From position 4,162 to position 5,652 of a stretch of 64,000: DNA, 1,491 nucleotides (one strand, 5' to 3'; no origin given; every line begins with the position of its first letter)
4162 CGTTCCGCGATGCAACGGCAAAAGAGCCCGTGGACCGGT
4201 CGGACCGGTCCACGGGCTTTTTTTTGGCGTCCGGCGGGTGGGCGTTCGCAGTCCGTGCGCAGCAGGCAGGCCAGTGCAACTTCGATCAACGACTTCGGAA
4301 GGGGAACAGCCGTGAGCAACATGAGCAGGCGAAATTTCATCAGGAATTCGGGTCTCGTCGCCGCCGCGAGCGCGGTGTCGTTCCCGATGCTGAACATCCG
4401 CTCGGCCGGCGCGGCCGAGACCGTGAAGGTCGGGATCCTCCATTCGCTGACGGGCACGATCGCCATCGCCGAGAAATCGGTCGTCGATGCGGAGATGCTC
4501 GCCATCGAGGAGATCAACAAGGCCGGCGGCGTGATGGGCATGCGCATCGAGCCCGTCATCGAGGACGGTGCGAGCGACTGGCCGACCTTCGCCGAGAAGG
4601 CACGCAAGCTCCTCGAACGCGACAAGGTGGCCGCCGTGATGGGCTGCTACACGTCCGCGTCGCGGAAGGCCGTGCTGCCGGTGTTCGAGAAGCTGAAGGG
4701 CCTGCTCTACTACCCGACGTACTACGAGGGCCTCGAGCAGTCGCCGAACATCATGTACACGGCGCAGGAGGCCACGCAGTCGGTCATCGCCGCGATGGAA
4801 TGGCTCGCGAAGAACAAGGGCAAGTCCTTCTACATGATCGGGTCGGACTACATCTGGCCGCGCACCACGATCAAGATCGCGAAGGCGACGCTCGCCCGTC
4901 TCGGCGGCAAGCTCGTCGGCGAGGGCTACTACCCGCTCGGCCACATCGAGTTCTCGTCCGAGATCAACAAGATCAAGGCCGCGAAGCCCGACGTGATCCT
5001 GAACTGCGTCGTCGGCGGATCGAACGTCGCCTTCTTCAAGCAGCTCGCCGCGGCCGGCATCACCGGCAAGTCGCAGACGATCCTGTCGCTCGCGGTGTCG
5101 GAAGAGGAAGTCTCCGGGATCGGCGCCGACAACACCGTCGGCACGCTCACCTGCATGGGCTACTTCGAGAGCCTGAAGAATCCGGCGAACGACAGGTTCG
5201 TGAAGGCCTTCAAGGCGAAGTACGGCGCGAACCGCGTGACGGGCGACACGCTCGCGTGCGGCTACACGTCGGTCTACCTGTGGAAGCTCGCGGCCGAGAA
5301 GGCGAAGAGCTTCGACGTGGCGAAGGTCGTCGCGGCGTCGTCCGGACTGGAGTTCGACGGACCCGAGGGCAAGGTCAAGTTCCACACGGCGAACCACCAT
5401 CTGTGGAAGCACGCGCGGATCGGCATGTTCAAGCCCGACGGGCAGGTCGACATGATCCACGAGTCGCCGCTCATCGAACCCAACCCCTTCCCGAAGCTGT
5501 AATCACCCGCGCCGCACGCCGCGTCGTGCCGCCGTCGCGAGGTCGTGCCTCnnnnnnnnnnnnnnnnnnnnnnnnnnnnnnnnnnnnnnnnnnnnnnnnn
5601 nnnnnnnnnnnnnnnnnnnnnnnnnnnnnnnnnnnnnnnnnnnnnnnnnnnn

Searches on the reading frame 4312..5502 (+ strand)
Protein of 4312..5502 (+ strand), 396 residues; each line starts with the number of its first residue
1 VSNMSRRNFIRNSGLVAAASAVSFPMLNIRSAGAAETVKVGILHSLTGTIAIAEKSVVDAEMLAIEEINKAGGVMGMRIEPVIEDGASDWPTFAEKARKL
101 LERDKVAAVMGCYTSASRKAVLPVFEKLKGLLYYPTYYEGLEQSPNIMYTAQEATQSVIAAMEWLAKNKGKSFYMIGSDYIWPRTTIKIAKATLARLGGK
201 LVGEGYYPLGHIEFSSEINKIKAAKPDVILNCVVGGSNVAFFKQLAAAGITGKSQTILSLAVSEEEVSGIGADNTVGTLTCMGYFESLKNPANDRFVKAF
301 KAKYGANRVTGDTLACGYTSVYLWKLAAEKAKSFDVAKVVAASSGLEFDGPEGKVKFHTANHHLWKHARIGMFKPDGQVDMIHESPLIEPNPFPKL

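Call 6: search_protein_families(library=pfam, proteins=[window:4321-5502:+])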
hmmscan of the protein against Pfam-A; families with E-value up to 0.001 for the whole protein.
window:4321-5502:+ (393 aa): 2 families
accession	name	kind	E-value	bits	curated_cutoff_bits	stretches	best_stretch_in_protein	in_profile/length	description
PF13433.12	Peripla_BP_5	-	2e-133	445.4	27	1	35-392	1-359/363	Periplasmic binding protein domain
PF13458.12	Peripla_BP_6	-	7.6e-92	309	31.7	1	34-374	1-342/343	Periplasmic binding protein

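Call 18: find_homologous_proteins(query=window:4321-5502:+, max_evalue=1e-30)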
Query window:4321-5502:+ (393 aa): 8000 proteins with E <= 1e-30 among 8000 candidates; the best 120 are listed.
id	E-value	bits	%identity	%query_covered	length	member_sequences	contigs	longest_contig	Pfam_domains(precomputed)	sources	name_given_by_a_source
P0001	1.9e-236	802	90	100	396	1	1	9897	PF13433.13,PF13458.13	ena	-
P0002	2.8e-236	802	90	100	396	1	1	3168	PF13433.13,PF13458.13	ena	-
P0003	2.8e-235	798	90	100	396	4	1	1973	PF01094.35,PF13433.13,PF13458.13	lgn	-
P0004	6.8e-235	797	90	100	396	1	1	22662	PF10518.15,PF13433.13,PF13458.13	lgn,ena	-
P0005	7.5e-235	797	90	100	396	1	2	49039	PF10518.15,PF13433.13,PF13458.13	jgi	jgi:urea transport system substrate-binding protein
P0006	2.4e-234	795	90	100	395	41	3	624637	PF01094.35,PF13433.13,PF13458.13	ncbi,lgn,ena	-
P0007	2.5e-234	795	90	100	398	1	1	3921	PF01094.35,PF13433.13,PF13458.13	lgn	-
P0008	4.7e-234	794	89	100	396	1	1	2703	PF10518.15,PF13433.13,PF13458.13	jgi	jgi:urea transport system substrate-binding protein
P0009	6.2e-234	794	89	100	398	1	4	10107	PF01094.35,PF13433.13,PF13458.13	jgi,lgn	jgi:urea transport system substrate-binding protein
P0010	3.0e-233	792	89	100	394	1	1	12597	PF10518.15,PF13433.13,PF13458.13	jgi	-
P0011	3.2e-233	792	89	100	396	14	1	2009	PF01094.35,PF13433.13,PF13458.13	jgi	-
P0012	3.5e-233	791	89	100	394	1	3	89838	PF10518.15,PF13433.13,PF13458.13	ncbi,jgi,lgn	jgi:urea transport system substrate-binding protein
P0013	1.0e-232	790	89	100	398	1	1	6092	PF01094.35,PF13433.13,PF13458.13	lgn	-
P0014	1.0e-232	790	89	100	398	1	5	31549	PF01094.35,PF13433.13,PF13458.13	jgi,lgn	jgi:urea transport system substrate-binding protein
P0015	1.1e-232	790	89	100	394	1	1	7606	PF10518.15,PF13433.13,PF13458.13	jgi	jgi:urea transport system substrate-binding protein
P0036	2.3e-225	766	87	100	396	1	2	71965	PF10518.15,PF13433.13,PF13458.13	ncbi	-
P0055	5.9e-223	758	86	100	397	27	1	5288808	PF01094.35,PF13433.13,PF13458.13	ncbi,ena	-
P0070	3.7e-220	749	85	100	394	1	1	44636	PF13433.13,PF13458.13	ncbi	-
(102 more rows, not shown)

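Call 20: find_related_loci(query=A1, collection=metagenome_contigs, flank=6000)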
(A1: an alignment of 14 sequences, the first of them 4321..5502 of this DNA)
Query A1 (393 aa) in metagenome_contigs; peptide patterns used: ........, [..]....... (x = any residue, [..] = any of these).
600 stretches matched a pattern (row limit reached: there are more); 504 encode a relative of the query (tblastn E <= 1e-3); the best 80 are kept; 80 distinct loci.
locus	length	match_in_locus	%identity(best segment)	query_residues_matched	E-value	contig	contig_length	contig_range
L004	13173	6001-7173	90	1-392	0e+0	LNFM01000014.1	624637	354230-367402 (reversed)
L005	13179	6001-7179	86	1-393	0e+0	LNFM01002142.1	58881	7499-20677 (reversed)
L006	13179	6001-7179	86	1-393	0e+0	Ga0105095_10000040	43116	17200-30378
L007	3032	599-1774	88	1-393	0e+0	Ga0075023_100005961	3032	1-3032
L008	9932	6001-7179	85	1-393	0e+0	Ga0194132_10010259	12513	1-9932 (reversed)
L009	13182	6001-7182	86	1-393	0e+0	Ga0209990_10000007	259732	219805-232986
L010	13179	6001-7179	85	1-393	0e+0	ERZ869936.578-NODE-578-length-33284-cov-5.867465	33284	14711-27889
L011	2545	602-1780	85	1-393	0e+0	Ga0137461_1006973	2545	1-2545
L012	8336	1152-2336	85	1-393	0e+0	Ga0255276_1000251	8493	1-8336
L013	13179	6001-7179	84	1-393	0e+0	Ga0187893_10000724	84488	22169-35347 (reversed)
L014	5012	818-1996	85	1-393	0e+0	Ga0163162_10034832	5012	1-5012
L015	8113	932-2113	84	2-393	0e+0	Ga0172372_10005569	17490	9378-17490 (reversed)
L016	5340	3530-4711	84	2-393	0e+0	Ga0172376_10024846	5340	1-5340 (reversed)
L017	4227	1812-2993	84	2-393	0e+0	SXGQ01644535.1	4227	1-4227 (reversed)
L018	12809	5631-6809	85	1-393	0e+0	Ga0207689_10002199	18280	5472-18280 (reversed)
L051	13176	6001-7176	74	1-393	0e+0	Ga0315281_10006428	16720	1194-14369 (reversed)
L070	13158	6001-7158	71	3-393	0e+0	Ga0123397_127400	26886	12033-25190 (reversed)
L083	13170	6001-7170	67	1-392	2e-178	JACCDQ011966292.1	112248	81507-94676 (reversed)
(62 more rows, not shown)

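Call 21: search_dna_similar(query=window:4321-5502:+, collection=plasmids, mode=protein, max_rows=40, max_evalue=1e-60)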
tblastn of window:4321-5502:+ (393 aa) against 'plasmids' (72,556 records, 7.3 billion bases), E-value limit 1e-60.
Records with a match: 734; places in all: 828; records where one place covers at least 80% of the query: 726.
Best place of each record, by identity: 60-80% 354; <60% 380.
By first word of the organism name: Klebsiella 368; Rhizobium 76; Sinorhizobium 76; Agrobacterium 46; Salmonella 24; Azospirillum 9; Enterobacter 9; Shinella 9; Ensifer 9; Roseibium 7; and 51 more.
By predicted mobility (MOB-suite, as given by PLSDB): conjugative 416; non-mobilizable 229; mobilizable 89.
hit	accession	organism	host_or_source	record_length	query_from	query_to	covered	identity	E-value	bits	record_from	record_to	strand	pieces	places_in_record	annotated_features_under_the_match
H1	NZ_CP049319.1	Caballeronia sp. SBC2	whole organism,soil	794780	1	393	100%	63.9%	2e-169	532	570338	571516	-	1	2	urtA: urea ABC transporter substrate-binding protein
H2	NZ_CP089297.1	Methylobacterium currus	Solanum lycopersicum,single cell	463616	3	392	99%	57.2%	2e-142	454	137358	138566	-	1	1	urtA: urea ABC transporter substrate-binding protein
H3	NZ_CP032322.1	Azospirillum argentinense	soil sample,Agricultural field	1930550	34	392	91%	61.9%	6e-148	470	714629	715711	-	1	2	record has no annotation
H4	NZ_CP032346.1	Azospirillum brasilense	soil sample,Agricultural field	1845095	34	392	91%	61.9%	1e-147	469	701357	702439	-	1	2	record has no annotation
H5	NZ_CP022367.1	Azospirillum sp. TSH58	single cell,paddy soils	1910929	34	392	91%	61.9%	7e-147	467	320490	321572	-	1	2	record has no annotation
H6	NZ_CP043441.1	Cupriavidus campinensis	cell culture,soil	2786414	11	392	97%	57.8%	3e-137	439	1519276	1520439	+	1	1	none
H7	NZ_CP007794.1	Azospirillum argentinense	Triticum aestivum L.,Root,wheat ...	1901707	34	392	91%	61.3%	5e-146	464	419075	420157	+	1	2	record has no annotation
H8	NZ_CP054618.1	Azospirillum oryzae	cell culture,soil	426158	34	392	91%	61.3%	3e-145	462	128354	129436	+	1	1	urtA: urea ABC transporter substrate-binding protein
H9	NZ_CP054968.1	Klebsiella pneumoniae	Shatin WWTPs_94 WWTPs influent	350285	12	392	97%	57.7%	2e-139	446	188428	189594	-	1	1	urtA: urea ABC transporter substrate-binding protein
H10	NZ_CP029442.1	Klebsiella quasipneumoniae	Hospital waste water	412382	2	392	99%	56.1%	2e-141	451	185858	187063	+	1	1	urtA: urea ABC transporter substrate-binding protein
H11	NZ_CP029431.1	Klebsiella quasipneumoniae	Hospital waste water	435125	2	392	99%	56.1%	2e-141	451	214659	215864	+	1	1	urtA: urea ABC transporter substrate-binding protein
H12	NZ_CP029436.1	Klebsiella quasipneumoniae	Homo sapiens,Peri-rectal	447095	2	392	99%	56.1%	2e-141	451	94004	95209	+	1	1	urtA: urea ABC transporter substrate-binding protein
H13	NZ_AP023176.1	Paraburkholderia largidicola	Physopelta gutta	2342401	18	392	95%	58.2%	2e-135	434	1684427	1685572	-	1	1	none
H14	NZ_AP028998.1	Paraburkholderia sp. 22B1P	-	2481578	18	392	95%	58.2%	2e-135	434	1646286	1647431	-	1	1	none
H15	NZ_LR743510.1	Methylobacterium bullatum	-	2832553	15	392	96%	57.7%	6e-138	441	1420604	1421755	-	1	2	none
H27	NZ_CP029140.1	Klebsiella michiganensis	-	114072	34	392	91%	60.2%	9e-139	444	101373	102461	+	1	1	urtA: urea ABC transporter substrate-binding protein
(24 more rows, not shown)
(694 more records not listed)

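Call 57: search_solved_structures(query=window:4312-5502:+, show_alignments=0)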
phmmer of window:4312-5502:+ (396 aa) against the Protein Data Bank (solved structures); distinct sequences matched with E-value up to 0.001: 33.
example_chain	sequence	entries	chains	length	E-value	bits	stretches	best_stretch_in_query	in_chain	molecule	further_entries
8tg1_A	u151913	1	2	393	3.7e-127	427.7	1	34-394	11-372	Extracellular ligand-binding receptor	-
7s6f_A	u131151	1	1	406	1.8e-99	336.6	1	36-384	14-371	Putative urea ABC transporter, urea binding protein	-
7s6e_A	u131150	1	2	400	2.2e-99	336.3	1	36-387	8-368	Urea ABC transporter, periplasmic urea-binding protein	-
8hic_A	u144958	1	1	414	8.6e-99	334.3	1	35-385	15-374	Putative urea ABC transporter, substrate binding protein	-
1pea_A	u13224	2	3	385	2.1e-47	165.2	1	37-393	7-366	AMIDASE OPERON | AMIC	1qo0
1qnl_A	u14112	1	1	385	1.1e-46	162.9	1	37-393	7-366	ALIPHATIC AMIDASE EXPRESSION-REGULATING PROTEIN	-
4ey3_A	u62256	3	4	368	1.2e-24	90.3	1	33-370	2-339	Twin-arginine translocation pathway signal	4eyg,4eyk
4maa_A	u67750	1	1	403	1.5e-20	76.8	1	4-367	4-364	Putative branched-chain amino acid ABC transporter, periplasmic amino acid-binding protein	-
4f06_A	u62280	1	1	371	8.9e-18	67.7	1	35-371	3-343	Extracellular ligand-binding receptor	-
4evs_A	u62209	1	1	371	2.6e-17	66.2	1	35-377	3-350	PUTATIVE ABC TRANSPORTER SUBUNIT, SUBSTRATE-BINDING COMPONENT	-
3nnd_B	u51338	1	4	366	2.3e-15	59.8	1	35-364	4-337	Possible substrate binding protein of ABC transporter system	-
3n0x_A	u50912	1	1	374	2.8e-15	59.5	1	35-365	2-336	Possible substrate binding protein of ABC transporter system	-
3i09_A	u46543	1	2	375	1e-14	57.7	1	35-350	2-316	Periplasmic branched-chain amino acid-binding protein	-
4q6w_A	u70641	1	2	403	3.2e-14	56.1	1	21-312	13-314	Putative leu/ile/val-binding protein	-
4mpt_A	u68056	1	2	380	1.5e-13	53.8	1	33-312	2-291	Putative leu/ile/val-binding protein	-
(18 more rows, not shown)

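Call 71: search_protein_families(library=pfam, proteins=[L083:4606-5595:+, L083:3929-4519:-, L083:935-3334:-, L070:4433-5122:+, L070:3421-4401:+, L070:4989-5729:-, L016:1955-2860:-, L070:949-3345:+])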
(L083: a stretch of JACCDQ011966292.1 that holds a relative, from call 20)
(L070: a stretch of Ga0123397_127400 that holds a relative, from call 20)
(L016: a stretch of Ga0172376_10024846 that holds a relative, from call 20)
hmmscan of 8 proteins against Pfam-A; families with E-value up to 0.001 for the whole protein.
L083:4606-5595:+ (329 aa): 1 family
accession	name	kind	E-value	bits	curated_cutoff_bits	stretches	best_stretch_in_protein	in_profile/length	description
PF05853.18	BKACE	-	1.1e-51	176.2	24.8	1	38-325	2-274/274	beta-keto acid cleavage enzyme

L083:3929-4519:- (196 aa): 0 families

L083:935-3334:- (799 aa): 0 families

L070:4433-5122:+ (229 aa): 1 family
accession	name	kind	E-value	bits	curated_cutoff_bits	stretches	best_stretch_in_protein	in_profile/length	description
PF08238.18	Sel1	-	4.9e-38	128.6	30.7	4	149-181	3-35/36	Sel1 repeat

L070:3421-4401:+ (326 aa): 0 families

L070:4989-5729:- (246 aa): 0 families

L016:1955-2860:- (301 aa): 1 family
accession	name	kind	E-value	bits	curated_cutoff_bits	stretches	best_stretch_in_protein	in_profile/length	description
PF01774.22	UreD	-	2e-58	198.2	27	1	72-271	1-200/201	UreD urease accessory protein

L070:949-3345:+ (798 aa): 2 families
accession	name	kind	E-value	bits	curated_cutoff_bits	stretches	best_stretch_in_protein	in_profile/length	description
PF20254.3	DMFA2_C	-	8.5e-91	305.6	27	1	311-754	1-374/374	N,N-dimethylformamidase beta subunit-like, C-terminal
PF13385.13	Laminin_G_3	-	4.2e-09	37.1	27.6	1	77-173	6-96/151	Concanavalin A-like lectin/glucanases superfamily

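Call 80: get_annotated_region(hit=H27, flank=7000)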
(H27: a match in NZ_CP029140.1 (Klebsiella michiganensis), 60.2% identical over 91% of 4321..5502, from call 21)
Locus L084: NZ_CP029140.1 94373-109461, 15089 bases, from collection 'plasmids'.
description: Klebsiella michiganensis strain AR375 plasmid unnamed1, complete sequence
organism: Klebsiella michiganensis (NCBI taxid 1134687)
taxonomy: Bacteria; Pseudomonadota; Gammaproteobacteria; Enterobacterales; Enterobacteriaceae; Klebsiella; Klebsiella michiganensis
host: -; source: -; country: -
typing (MOB-suite, as given by PLSDB): non-mobilizable; replicon rep_cluster_2078
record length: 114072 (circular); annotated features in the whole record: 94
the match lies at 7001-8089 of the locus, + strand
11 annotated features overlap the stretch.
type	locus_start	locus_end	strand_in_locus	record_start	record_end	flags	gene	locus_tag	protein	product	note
CDS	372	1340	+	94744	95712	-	-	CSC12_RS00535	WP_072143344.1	IS5 family transposase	-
CDS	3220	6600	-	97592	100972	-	-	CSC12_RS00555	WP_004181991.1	ATP-binding protein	-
CDS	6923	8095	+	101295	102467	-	urtA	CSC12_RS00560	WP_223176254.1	urea ABC transporter substrate-binding protein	GO:0015840 - urea transport [Evidence IEA]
CDS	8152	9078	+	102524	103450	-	urtB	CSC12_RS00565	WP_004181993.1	urea ABC transporter permease subunit UrtB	GO:0015840 - urea transport [Evidence IEA]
CDS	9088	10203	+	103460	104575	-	urtC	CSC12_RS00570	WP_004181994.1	urea ABC transporter permease subunit UrtC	GO:0015840 - urea transport [Evidence IEA]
CDS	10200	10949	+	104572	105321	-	urtD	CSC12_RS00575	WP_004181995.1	urea ABC transporter ATP-binding protein UrtD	GO:0015840 - urea transport [Evidence IEA]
CDS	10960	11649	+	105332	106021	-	urtE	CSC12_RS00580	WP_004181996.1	urea ABC transporter ATP-binding subunit UrtE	GO:0015840 - urea transport [Evidence IEA]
CDS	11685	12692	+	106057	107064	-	-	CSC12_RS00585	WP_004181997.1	formamidase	-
CDS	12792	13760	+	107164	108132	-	-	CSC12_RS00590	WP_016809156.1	IS5-like element IS903B family transposase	GO:0006313 - DNA transposition [Evidence IEA]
CDS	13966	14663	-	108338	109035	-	-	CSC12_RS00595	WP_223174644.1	IS1 family transposase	-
CDS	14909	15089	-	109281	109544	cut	-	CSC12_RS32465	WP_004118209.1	transposase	GO:0006313 - DNA transposition [Evidence IEA]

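Call 81: get_annotated_region(hit=H1, flank=7000)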
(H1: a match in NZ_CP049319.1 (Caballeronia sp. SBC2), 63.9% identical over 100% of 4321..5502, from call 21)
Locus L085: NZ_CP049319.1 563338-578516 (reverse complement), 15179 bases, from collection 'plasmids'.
description: Caballeronia sp. SBC2 plasmid pSBC2-3, complete sequence
organism: Caballeronia sp. SBC2 (NCBI taxid 2705547)
taxonomy: Bacteria; Pseudomonadota; Betaproteobacteria; Burkholderiales; Burkholderiaceae; Caballeronia; Caballeronia sp. SBC2
host: -; source: whole organism,soil; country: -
typing (MOB-suite, as given by PLSDB): non-mobilizable
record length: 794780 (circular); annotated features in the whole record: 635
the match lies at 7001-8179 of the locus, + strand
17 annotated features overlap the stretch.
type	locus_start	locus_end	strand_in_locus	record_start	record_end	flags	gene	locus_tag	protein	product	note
CDS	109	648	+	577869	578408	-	-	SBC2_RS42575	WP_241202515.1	LPD7 domain-containing protein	-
CDS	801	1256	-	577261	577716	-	-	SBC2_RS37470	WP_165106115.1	hypothetical protein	-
CDS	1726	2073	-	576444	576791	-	-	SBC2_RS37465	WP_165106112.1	hypothetical protein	-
CDS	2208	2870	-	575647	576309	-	-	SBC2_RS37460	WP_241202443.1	transposase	GO:0006313 - DNA transposition [Evidence IEA]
CDS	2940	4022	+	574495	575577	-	-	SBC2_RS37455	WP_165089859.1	IS630 family transposase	-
CDS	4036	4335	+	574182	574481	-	-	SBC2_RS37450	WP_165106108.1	hypothetical protein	-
CDS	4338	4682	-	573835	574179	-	-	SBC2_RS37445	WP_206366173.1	hypothetical protein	-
CDS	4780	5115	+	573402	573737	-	-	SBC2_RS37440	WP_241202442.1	transposase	-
CDS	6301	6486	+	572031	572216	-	-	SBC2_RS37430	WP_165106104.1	hypothetical protein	-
CDS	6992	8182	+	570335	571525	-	urtA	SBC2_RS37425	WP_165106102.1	urea ABC transporter substrate-binding protein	GO:0015840 - urea transport [Evidence IEA]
CDS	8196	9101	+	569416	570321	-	urtB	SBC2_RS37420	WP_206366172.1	urea ABC transporter permease subunit UrtB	GO:0015840 - urea transport [Evidence IEA]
CDS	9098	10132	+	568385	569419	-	urtC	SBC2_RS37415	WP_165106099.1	urea ABC transporter permease subunit UrtC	GO:0015840 - urea transport [Evidence IEA]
CDS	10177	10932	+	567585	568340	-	urtD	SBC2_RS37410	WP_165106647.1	urea ABC transporter ATP-binding protein UrtD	GO:0015840 - urea transport [Evidence IEA]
CDS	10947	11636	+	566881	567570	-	urtE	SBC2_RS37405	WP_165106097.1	urea ABC transporter ATP-binding subunit UrtE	GO:0015840 - urea transport [Evidence IEA]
CDS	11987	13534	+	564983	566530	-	-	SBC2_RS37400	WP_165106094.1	amidase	-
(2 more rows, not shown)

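Call 84: list_cluster_members(proteins=[P0055, P0036, P0070])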
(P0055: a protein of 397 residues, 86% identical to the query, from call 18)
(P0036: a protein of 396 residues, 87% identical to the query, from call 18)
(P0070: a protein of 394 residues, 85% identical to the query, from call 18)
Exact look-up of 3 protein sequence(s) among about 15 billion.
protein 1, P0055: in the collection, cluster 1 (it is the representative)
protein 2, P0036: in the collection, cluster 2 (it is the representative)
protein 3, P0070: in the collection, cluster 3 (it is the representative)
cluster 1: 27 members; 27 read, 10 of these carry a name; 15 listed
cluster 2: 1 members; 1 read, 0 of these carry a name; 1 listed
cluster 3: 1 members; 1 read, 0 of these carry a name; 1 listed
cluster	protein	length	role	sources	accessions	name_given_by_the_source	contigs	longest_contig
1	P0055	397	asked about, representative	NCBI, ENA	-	-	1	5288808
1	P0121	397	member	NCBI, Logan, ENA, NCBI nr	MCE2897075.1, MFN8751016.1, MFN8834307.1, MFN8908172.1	MAG: urea ABC transporter substrate-binding protein [Betaproteobacteria bacterium] | urea ABC transporter substrate-binding protein [Betaproteobacteria bacterium]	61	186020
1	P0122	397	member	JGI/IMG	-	urea transport system substrate-binding protein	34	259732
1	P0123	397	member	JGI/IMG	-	urea transport system substrate-binding protein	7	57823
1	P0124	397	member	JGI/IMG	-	urea transport system substrate-binding protein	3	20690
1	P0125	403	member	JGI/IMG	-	urea transport system substrate-binding protein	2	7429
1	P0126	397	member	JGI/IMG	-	urea transport system substrate-binding protein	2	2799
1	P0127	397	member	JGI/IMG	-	urea transport system substrate-binding protein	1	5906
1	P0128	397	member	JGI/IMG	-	urea transport system substrate-binding protein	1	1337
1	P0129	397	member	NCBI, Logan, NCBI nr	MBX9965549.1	MAG: urea ABC transporter substrate-binding protein [Burkholderiales bacterium] | urea ABC transporter substrate-binding protein [Burkholderiales bacterium]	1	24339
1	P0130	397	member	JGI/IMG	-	urea transport system substrate-binding protein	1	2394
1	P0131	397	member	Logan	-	-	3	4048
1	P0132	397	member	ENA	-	-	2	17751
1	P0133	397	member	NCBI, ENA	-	-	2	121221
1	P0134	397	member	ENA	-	-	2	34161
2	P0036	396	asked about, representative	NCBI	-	-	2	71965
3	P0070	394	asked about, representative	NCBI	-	-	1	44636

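Call 85: search_protein_families(library=ncbifam, proteins=[window:4312-5502:+], max_evalue=1e-10)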
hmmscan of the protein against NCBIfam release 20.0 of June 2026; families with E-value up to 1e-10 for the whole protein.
window:4312-5502:+ (396 aa): 3 families
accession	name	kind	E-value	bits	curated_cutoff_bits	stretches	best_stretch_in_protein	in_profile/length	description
TIGR03407.1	urea_ABC_UrtA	exception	6.8e-150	499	492.75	1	38-393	1-360/361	urea ABC transporter substrate-binding protein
TIGR03669.1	urea_ABC_arch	equivalog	1.2e-63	215.3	494.8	1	38-390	1-353/375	urea ABC transporter substrate-binding protein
NF011933.0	PRK15404.1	subfamily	6.4e-16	58.4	477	1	23-359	12-346/370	high-affinity branched-chain amino acid ABC transporter substrate-binding protein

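Call 89: search_protein_families(library=pfam, proteins=[L051:3931-5169:-, L051:3302-3760:-, L051:2720-3211:+, L051:2091-2723:+, L051:1704-2594:-, L051:165-1037:+, L013:882-2063:+, L013:2158-2949:-], max_evalue=0.001)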
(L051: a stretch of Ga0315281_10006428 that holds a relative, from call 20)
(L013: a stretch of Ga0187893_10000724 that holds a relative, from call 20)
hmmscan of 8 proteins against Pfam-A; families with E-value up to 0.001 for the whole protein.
L051:3931-5169:- (412 aa): 0 families

L051:3302-3760:- (152 aa): 0 families

L051:2720-3211:+ (163 aa): 1 family
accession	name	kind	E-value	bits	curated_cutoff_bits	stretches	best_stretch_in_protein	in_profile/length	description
PF04073.20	tRNA_edit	-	9.1e-26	90.8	25.5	1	37-149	9-122/123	Aminoacyl-tRNA editing domain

L051:2091-2723:+ (210 aa): 1 family
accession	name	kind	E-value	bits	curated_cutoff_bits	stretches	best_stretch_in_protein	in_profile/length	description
PF00293.34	NUDIX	-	3.5e-14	53.4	21.1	1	47-130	4-82/134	NUDIX domain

L051:1704-2594:- (296 aa): 0 families

L051:165-1037:+ (290 aa): 2 families
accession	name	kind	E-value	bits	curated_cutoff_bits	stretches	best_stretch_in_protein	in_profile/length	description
PF03764.24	EFG_IV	-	5.4e-48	162.2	24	1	73-190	3-121/121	Elongation factor G, domain IV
PF00679.30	EFG_C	-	8.3e-31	106.3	27.9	1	193-273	2-83/89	Elongation factor G C-terminus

L013:882-2063:+ (393 aa): 1 family
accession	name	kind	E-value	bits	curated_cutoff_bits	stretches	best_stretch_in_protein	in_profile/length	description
PF01734.28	Patatin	-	5.1e-24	86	27.7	1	11-223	1-190/191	Patatin-like phospholipase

L013:2158-2949:- (263 aa): 1 family
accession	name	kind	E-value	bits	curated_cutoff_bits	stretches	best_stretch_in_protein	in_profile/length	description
PF00857.26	Isochorismatase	-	1.5e-28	100.5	27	1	90-238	2-174/175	Isochorismatase domain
